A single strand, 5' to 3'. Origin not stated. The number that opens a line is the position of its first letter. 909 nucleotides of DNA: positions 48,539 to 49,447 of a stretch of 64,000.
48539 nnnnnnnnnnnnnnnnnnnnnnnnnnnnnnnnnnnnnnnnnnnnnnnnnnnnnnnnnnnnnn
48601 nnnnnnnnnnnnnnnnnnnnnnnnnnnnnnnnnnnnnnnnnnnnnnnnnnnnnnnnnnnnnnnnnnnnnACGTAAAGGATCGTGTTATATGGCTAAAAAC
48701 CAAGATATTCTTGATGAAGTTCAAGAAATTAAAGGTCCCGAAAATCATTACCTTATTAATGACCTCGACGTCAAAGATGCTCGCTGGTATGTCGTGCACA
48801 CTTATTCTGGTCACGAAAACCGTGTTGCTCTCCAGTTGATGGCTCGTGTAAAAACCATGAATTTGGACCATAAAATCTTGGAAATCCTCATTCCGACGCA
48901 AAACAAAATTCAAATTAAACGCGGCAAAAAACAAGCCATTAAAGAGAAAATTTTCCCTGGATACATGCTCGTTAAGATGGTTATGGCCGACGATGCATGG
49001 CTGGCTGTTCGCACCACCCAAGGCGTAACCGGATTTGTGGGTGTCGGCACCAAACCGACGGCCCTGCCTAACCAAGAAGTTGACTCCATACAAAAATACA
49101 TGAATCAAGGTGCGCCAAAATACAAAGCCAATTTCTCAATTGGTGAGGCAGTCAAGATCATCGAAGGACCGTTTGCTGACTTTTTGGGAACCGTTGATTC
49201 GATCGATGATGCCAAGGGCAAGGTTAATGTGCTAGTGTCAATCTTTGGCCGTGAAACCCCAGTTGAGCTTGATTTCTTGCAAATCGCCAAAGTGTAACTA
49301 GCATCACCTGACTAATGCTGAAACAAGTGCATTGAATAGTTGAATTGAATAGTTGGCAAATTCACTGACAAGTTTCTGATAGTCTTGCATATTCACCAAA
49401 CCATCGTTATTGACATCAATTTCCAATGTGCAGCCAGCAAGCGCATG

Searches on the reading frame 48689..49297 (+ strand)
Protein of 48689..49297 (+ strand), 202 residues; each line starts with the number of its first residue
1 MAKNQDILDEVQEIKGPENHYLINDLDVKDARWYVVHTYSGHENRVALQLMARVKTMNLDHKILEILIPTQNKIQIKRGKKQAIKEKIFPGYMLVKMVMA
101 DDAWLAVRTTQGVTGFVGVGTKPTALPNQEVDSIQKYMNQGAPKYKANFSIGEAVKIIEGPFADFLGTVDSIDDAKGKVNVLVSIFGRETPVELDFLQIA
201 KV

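Call 4: search_protein_families(library=pfam, proteins=[window:48689-49297:+], max_evalue=0.01)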
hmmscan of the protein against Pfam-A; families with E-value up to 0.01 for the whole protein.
window:48689-49297:+ (202 aa): 2 families
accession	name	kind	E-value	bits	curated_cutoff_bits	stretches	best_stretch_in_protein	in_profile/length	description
PF02357.24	NusG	-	9.3e-29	100.2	22.2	1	32-134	2-92/93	Transcription termination factor nusG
PF00467.35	KOW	-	4.7e-07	29.8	22.3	1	152-180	2-30/32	KOW motif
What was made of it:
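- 48689..49297 (+): nusG (left border of the gap). Pfam NusG E 9.3e-29 plus KOW (call 4).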

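Call 8: find_encoding_contigs(protein=window:48689-49297:+, flank=10000, max_places=6)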
Protein window:48689-49297:+ (202 aa): 12 contigs read that carry it; 6 places shown.
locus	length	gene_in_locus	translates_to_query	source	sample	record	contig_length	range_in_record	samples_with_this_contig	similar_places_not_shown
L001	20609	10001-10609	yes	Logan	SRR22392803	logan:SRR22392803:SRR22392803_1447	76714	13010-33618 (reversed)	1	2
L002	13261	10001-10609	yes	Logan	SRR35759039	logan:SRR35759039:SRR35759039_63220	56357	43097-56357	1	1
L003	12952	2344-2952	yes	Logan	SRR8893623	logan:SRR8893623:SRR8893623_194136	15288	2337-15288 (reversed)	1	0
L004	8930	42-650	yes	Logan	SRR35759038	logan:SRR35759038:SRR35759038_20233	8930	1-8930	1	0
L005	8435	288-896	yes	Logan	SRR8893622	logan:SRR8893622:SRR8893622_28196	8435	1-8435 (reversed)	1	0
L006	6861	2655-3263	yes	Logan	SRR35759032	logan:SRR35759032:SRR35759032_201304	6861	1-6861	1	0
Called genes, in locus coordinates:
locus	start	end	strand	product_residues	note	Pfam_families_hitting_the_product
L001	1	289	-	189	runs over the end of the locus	-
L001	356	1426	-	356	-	PF06723:MreB_Mbl, PF25216:Volactin (faint), PF00022:Actin (faint), PF00012:HSP70, PF14450:FtsA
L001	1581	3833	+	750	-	PF04932:Wzy_C, PF13371:TPR_9 (faint), PF13428:TPR_14 (faint), PF13431:TPR_17 (faint), PF00515:TPR_1 (faint), PF07719:TPR_2 (faint), PF13181:TPR_8 (faint), PF23914:TPR_CcmH_CycH (weak), +1 more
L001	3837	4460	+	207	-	PF01327:Pep_deformylase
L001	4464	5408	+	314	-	PF00551:Formyl_trans_N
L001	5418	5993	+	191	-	PF01467:CTP_transf_like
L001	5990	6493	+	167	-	-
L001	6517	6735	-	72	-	PF00830:Ribosomal_L28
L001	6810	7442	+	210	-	PF02163:Peptidase_M50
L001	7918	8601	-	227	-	PF06161:DUF975 (faint)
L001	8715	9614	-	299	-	PF00483:NTP_transferase, PF12804:NTP_transf_3 (weak)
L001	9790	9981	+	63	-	PF00584:SecE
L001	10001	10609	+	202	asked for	PF02357:NusG, PF00467:KOW (weak)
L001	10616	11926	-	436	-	PF05048:NosD, PF13229:Beta_helix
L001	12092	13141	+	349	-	PF27854:Heavy_Cys_CGP (weak)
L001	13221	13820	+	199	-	-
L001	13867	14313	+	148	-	PF01957:NfeD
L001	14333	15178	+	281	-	PF01145:Band_7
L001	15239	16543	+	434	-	-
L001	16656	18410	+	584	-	PF13229:Beta_helix (weak), PF00404:Dockerin_1 (weak)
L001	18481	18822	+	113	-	-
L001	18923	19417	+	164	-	-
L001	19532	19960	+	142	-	PF03946:Ribosomal_L11_N, PF00298:Ribosomal_L11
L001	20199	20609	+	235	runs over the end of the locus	PF00687:Ribosomal_L1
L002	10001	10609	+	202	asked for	PF02357:NusG, PF00467:KOW (weak)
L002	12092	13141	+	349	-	PF27854:Heavy_Cys_CGP (weak)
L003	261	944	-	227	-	PF06161:DUF975 (faint)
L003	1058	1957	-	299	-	PF00483:NTP_transferase, PF12804:NTP_transf_3 (weak)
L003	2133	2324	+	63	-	PF00584:SecE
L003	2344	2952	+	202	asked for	PF02357:NusG, PF00467:KOW (weak)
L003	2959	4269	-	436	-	PF05048:NosD, PF13229:Beta_helix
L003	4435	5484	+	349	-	PF27854:Heavy_Cys_CGP (weak)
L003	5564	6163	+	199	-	-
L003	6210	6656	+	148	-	PF01957:NfeD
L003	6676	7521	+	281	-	PF01145:Band_7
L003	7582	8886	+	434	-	-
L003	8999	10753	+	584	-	PF13229:Beta_helix (weak), PF00404:Dockerin_1 (weak)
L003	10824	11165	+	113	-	-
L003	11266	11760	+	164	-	-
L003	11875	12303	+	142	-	PF03946:Ribosomal_L11_N, PF00298:Ribosomal_L11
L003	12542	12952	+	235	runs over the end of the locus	PF00687:Ribosomal_L1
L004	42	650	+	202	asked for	PF02357:NusG, PF00467:KOW (weak)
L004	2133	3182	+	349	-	PF27854:Heavy_Cys_CGP (weak)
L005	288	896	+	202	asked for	PF02357:NusG, PF00467:KOW (weak)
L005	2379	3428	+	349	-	PF27854:Heavy_Cys_CGP (weak)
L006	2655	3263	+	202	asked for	PF02357:NusG, PF00467:KOW (weak)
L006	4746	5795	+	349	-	PF27854:Heavy_Cys_CGP (weak)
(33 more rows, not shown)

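Call 9: find_related_loci(query=window:48689-49297:+, collection=genome_contigs, flank=10000)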
Query window:48689-49297:+ (202 aa) in genome_contigs; peptide patterns used: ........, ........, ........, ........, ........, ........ (x = any residue, [..] = any of these).
196 stretches matched a pattern; 4 encode a relative of the query (tblastn E <= 1e-3); 4 distinct loci.
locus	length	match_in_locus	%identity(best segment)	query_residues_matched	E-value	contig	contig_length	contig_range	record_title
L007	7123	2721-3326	96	1-202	2e-132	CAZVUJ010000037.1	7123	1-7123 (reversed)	MAG TPA_asm: uncultured Pseudomonadales bacterium isolate SRP192515_co2_107 genome assembly, contig: NODE_9403_length_71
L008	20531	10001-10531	42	29-202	1e-45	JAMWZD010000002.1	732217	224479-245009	MAG: Rickettsiales bacterium isolate MSM10 MSM10_2, whole genome shotgun sequence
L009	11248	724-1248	46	29-201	5e-44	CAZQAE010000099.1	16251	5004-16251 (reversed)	MAG TPA_asm: uncultured bacterium isolate SRP191223_co1_360 genome assembly, contig: NODE_3601_length_16251_cov_7.152445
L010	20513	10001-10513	38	33-199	8e-33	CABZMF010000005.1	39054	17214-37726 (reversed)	MAG: uncultured Candidatus Marinimicrobia bacterium isolate AG-337-K10 genome assembly, contig: AG-337-K10_NODE_5, whole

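Call 15: find_homologous_proteins(query=window:48689-49297:+, max_evalue=1e-20)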
Query window:48689-49297:+ (202 aa): 7999 proteins with E <= 1e-20 among 8000 candidates; the best 120 are listed.
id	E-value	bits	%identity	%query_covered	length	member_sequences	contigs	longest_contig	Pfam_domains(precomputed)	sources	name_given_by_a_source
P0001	1.4e-128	444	100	100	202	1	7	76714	PF00467.36,PF02357.25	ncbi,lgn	-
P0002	5.2e-128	442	100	100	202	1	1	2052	PF00467.36,PF02357.25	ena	-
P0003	6.9e-128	442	100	100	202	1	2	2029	PF00467.36,PF02357.25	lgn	-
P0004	4.6e-127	439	99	100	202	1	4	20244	PF00467.36,PF02357.25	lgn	-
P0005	8.9e-127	438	99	100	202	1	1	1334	PF00467.36,PF02357.25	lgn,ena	-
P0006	1.3e-126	438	99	100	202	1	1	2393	PF00467.36,PF02357.25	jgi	jgi:transcriptional antiterminator NusG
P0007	1.7e-126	437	99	100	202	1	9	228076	PF00467.36,PF02357.25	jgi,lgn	jgi:transcriptional antiterminator NusG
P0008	5.8e-126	436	98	100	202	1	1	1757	PF00467.36,PF02357.25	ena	-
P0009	1.2e-125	435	98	100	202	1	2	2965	PF00467.36,PF02357.25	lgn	-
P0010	1.3e-123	428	96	100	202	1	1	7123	PF00467.36,PF02357.25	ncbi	-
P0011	6.9e-101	354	79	99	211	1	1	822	PF02357.25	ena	-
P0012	6.0e-95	334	79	93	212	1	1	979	PF00467.36,PF02357.25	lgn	-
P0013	1.2e-94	333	75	99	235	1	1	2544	PF00467.36,PF02357.25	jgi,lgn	jgi:transcriptional antiterminator NusG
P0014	1.6e-94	333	75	100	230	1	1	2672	PF00467.36,PF02357.25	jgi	jgi:transcriptional antiterminator NusG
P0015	1.7e-94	333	75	100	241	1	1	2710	PF00467.36,PF02357.25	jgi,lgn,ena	-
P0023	7.2e-92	324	72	98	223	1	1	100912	PF00467.36,PF02357.25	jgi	jgi:transcription termination/antitermination protein NusG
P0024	7.5e-92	324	78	91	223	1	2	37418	PF00467.36,PF02357.25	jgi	jgi:transcription termination/antitermination protein NusG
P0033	1.6e-90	320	76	92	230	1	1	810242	PF00467.36,PF02357.25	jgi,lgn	-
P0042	1.7e-89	317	76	91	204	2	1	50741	PF00467.36,PF02357.25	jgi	jgi:transcription termination/antitermination protein NusG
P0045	4.7e-89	315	73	96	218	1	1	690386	PF00467.36,PF02357.25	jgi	jgi:transcription termination/antitermination protein NusG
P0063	3.4e-87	309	70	95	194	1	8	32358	PF02357.25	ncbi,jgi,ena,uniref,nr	ncbi:MAG: transcription termination/antitermination protein NusG [Candidatus Chisholmbacteria bacter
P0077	3.8e-86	306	74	91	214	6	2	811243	PF02357.25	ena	-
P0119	5.0e-84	299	73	91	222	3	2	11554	PF00467.36,PF02357.25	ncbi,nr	ncbi:MAG TPA: transcription termination/antitermination protein NusG [Candidatus Saccharimonadia bac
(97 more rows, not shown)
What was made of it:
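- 48689..49297 (+): Homologues at 96-100% identity, then a drop to 79% or less (call 15).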

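Call 17: find_encoding_contigs(protein=P0024, flank=10000, max_places=1)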
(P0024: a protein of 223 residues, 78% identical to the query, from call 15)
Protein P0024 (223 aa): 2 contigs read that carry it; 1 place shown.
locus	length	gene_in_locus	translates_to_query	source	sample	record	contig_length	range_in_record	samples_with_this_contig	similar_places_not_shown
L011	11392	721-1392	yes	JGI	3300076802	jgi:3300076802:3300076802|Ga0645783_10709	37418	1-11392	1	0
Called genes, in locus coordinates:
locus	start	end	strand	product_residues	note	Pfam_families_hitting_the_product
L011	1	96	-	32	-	?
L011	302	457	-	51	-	-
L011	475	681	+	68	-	PF00584:SecE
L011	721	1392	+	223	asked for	PF02357:NusG, PF00467:KOW (weak)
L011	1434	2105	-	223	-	-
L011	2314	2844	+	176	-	-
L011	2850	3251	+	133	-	PF00072:Response_reg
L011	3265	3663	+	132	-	PF00072:Response_reg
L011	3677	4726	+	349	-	PF27854:Heavy_Cys_CGP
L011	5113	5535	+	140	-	PF03946:Ribosomal_L11_N, PF00298:Ribosomal_L11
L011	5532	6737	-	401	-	PF04932:Wzy_C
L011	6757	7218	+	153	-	-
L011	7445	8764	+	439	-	PF05048:NosD (weak), PF13229:Beta_helix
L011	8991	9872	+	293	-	PF00687:Ribosomal_L1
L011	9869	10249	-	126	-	PF01850:PIN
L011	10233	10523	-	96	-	PF04014:MazE_antitoxin (faint)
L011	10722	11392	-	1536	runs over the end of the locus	-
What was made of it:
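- On Eight-cysteine-cluster domain (TIGR04289 / PF27854 Heavy_Cys_CGP): The precomputed PF27854 hit is 'weak' for the window protein and unmarked for the L011 homologue (calls 8, 17).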

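Call 18: find_encoding_contigs(protein=P0033, flank=10000, max_places=1)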
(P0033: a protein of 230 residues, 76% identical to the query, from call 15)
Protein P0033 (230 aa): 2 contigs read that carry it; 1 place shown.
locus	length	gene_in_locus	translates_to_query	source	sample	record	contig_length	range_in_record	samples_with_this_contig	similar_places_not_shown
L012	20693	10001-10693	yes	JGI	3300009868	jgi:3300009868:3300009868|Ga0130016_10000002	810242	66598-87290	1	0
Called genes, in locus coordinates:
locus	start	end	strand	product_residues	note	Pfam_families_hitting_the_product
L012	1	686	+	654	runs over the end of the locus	-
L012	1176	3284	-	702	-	PF01145:Band_7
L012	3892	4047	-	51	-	-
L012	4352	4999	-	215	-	-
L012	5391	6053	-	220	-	-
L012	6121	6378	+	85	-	-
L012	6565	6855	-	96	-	-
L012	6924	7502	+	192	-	-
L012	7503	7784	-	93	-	-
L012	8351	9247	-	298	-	PF00483:NTP_transferase, PF12804:NTP_transf_3 (weak)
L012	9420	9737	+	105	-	-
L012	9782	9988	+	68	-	PF00584:SecE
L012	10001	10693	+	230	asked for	PF02357:NusG, PF00467:KOW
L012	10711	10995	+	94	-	-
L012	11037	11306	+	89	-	-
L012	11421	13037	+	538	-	PF00512:HisKA, PF02518:HATPase_c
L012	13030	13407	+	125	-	PF00072:Response_reg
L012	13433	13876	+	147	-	PF01957:NfeD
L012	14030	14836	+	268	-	PF01145:Band_7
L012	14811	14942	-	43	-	-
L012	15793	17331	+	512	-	PF02368:Big_2 (weak)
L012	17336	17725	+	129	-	PF00072:Response_reg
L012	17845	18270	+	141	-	PF03946:Ribosomal_L11_N, PF00298:Ribosomal_L11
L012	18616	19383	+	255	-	PF00687:Ribosomal_L1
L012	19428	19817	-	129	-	-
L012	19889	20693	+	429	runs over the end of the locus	-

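Call 19: find_encoding_contigs(protein=P0023, flank=10000, max_places=1)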
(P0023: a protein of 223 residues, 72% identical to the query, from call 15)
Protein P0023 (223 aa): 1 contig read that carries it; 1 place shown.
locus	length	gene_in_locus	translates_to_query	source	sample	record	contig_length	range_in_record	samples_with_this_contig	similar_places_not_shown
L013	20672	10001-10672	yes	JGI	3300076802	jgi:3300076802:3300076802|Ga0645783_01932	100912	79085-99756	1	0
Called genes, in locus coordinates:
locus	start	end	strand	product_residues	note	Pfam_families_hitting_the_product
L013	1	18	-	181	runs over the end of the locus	-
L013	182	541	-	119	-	-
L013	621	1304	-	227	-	-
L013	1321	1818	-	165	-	-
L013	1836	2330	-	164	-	-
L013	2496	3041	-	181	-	-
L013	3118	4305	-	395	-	-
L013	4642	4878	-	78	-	-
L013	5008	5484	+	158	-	-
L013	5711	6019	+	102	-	-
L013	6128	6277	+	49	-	-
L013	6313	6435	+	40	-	-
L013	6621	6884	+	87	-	-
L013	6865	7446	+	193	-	-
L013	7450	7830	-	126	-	PF01371:Trp_repressor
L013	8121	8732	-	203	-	PF00483:NTP_transferase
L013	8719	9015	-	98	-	PF00483:NTP_transferase, PF12804:NTP_transf_3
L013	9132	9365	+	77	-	-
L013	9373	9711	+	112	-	PF05345:He_PIG (weak)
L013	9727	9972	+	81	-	PF00584:SecE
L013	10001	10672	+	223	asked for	PF02357:NusG, PF00467:KOW (weak)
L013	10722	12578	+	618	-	PF24517:CBM96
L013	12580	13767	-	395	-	PF04932:Wzy_C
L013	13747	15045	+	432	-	PF07602:DUF1565 (weak)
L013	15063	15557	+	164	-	-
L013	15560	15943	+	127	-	PF00072:Response_reg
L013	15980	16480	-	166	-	-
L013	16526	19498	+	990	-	-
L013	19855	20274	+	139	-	-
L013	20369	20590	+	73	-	-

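Call 20: find_encoding_contigs(protein=P0063, flank=10000, max_places=1)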
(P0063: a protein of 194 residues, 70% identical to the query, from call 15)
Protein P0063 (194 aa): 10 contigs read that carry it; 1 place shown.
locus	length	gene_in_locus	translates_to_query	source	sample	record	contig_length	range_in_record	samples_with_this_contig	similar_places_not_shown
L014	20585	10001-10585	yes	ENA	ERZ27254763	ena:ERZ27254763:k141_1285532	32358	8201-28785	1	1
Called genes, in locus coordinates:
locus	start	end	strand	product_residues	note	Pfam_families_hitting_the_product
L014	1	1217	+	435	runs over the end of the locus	-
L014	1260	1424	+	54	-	-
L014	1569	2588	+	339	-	PF02449:Glyco_hydro_42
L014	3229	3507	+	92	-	-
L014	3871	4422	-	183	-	-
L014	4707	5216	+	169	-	PF01050:MannoseP_isomer (faint)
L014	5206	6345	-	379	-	PF13173:AAA_14, PF13635:DUF4143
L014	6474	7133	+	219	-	PF00702:Hydrolase, PF13419:HAD_2, PF13242:Hydrolase_like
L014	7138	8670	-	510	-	PF00702:Hydrolase, PF13419:HAD_2 (weak), PF13238:AAA_18 (faint), PF13242:Hydrolase_like (weak)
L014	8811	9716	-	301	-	PF00483:NTP_transferase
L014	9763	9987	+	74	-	PF00584:SecE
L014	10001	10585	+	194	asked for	PF02357:NusG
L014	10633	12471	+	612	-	PF13385:Laminin_G_3, PF07705:CARDB (weak)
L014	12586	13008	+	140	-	PF03946:Ribosomal_L11_N, PF00298:Ribosomal_L11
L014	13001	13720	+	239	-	PF00687:Ribosomal_L1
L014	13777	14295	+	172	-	PF00466:Ribosomal_L10, PF27436:RL10_C (weak)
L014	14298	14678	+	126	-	PF16320:Ribosomal_L12_N, PF00542:Ribosomal_L12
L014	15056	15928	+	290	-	PF14306:PUA_2, PF01747:ATP-sulfurylase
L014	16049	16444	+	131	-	PF01747:ATP-sulfurylase, PF01583:APS_kinase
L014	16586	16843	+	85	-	PF01583:APS_kinase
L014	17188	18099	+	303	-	-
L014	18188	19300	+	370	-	-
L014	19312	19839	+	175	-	PF28549:NDPSase_N, PF00293:NUDIX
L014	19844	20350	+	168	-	-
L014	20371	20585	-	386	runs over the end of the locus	PF00152:tRNA-synt_2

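Call 21: find_encoding_contigs(protein=P0119, flank=10000, max_places=1)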
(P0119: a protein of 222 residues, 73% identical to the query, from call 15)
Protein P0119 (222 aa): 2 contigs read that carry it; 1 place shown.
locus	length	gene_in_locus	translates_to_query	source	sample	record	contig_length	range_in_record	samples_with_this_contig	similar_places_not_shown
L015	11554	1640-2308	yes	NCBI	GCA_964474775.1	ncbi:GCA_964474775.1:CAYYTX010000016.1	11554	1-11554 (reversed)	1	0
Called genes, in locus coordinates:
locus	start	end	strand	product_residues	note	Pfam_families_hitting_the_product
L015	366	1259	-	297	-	PF00483:NTP_transferase, PF01128:IspD (weak), PF12804:NTP_transf_3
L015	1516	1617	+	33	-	-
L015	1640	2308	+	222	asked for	PF02357:NusG, PF00467:KOW (weak)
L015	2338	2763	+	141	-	PF03946:Ribosomal_L11_N, PF00298:Ribosomal_L11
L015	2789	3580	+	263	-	PF00687:Ribosomal_L1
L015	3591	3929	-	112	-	-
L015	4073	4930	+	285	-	PF02353:CMAS, PF01209:Ubie_methyltran, PF13489:Methyltransf_23, PF13847:Methyltransf_31, PF08241:Methyltransf_11, PF08242:Methyltransf_12, PF13649:Methyltransf_25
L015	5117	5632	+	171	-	PF00466:Ribosomal_L10, PF27436:RL10_C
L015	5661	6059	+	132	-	PF16320:Ribosomal_L12_N, PF00542:Ribosomal_L12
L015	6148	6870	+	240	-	-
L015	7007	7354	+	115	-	PF00376:MerR (weak), PF12728:HTH_17, PF13411:MerR_1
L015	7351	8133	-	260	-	PF03808:Glyco_tran_WecG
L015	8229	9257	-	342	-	PF00022:Actin (weak), PF06723:MreB_Mbl, PF11104:PilM_2 (faint), PF00012:HSP70, PF14450:FtsA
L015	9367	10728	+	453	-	PF08308:PEGA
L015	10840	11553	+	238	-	?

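Call 22: find_encoding_contigs(protein=P0045, flank=10000, max_places=1)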
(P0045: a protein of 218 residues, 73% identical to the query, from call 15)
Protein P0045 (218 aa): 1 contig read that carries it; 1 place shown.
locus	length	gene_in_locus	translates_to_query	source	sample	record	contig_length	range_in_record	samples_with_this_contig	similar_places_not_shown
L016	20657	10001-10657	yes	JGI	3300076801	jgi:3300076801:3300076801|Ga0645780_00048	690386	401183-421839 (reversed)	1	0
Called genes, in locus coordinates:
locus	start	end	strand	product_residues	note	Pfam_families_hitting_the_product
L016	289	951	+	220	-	-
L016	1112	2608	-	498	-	-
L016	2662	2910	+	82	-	-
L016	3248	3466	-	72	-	-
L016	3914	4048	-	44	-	-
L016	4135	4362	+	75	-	-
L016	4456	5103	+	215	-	PF00156:Pribosyltran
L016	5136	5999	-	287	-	PF13489:Methyltransf_23 (faint)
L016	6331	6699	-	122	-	-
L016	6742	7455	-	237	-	-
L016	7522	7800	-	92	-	-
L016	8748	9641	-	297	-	PF00483:NTP_transferase, PF12804:NTP_transf_3 (faint)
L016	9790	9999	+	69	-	PF00584:SecE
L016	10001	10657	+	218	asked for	PF02357:NusG, PF00467:KOW (weak)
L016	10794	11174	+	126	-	PF02656:DUF202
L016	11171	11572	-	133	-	-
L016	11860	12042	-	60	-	-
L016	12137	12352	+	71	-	-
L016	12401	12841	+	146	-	PF01957:NfeD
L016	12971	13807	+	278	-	PF01145:Band_7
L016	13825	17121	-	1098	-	-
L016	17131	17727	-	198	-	-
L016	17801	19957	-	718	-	PF22148:Fervidolysin_NPro-like (weak), PF00082:Peptidase_S8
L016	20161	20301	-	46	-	-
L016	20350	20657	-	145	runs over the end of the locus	-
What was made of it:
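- The cargo differs between relatives (calls 17-22).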

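Call 23: list_cluster_members(proteins=[window:48689-49297:+, window:49304-50614:-, window:50780-51829:+, window:53021-53866:+, window:53927-55231:+, window:55344-57098:+, window:58220-58648:+, window:59644-60378:+, window:57611-58105:+, window:57169-57510:+])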
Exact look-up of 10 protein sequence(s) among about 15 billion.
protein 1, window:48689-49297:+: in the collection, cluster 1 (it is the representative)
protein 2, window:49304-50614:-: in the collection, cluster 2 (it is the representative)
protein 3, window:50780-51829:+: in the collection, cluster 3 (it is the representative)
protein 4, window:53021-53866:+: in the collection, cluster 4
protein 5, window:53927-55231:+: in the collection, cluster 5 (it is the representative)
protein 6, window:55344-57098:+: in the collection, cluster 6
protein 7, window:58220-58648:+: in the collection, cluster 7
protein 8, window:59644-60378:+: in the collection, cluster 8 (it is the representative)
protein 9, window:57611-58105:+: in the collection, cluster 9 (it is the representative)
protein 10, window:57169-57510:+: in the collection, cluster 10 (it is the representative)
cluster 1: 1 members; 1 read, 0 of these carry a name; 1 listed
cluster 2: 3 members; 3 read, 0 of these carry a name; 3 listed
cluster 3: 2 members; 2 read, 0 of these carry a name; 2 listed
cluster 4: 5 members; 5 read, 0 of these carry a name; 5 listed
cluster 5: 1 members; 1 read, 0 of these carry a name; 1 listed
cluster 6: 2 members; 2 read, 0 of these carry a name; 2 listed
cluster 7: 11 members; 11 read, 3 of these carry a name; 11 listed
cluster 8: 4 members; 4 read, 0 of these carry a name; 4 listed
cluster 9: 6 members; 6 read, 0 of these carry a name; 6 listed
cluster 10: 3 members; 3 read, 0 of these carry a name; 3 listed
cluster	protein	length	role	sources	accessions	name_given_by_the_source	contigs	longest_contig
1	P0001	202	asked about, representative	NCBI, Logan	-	-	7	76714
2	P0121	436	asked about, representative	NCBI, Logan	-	-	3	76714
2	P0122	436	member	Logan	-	-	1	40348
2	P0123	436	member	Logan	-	-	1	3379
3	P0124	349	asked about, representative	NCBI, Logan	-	-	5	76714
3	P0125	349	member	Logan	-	-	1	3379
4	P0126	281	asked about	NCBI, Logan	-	-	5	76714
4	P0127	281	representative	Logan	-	-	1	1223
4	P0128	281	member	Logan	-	-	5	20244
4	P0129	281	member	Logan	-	-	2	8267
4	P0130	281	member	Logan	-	-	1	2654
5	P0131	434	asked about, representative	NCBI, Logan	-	-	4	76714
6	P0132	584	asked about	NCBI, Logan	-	-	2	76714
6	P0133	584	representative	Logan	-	-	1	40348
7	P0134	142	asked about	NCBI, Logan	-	-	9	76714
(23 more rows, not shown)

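Call 25: find_related_loci(query=A1, collection=metagenome_contigs, flank=10000)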
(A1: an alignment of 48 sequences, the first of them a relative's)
Query A1 (202 aa) in metagenome_contigs; peptide patterns used: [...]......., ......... (x = any residue, [..] = any of these).
600 stretches matched a pattern (row limit reached: there are more); 597 encode a relative of the query (tblastn E <= 1e-3); the best 80 are kept; 80 distinct loci.
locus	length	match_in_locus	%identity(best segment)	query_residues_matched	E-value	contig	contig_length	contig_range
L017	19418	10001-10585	71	8-202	6e-92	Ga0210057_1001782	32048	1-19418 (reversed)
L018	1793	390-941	66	19-202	6e-93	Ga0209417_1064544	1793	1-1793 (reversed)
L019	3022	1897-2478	68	10-202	4e-87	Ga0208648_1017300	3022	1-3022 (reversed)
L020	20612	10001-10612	65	4-202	7e-85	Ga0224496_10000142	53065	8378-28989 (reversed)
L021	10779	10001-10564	65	15-202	8e-85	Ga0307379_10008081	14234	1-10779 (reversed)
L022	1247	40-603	63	15-202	1e-86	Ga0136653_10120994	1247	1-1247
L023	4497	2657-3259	60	3-202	1e-80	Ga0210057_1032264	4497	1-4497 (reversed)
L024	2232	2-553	65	19-202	4e-83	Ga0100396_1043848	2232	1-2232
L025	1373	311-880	60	2-202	6e-86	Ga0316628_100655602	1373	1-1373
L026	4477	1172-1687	69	31-202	1e-80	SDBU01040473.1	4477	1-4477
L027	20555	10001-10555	59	18-202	4e-79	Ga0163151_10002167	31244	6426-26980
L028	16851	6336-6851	67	31-202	3e-79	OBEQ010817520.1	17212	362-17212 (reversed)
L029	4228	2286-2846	60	17-202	1e-78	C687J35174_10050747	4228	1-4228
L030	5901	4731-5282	60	19-202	2e-78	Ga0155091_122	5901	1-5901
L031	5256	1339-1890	60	19-202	2e-78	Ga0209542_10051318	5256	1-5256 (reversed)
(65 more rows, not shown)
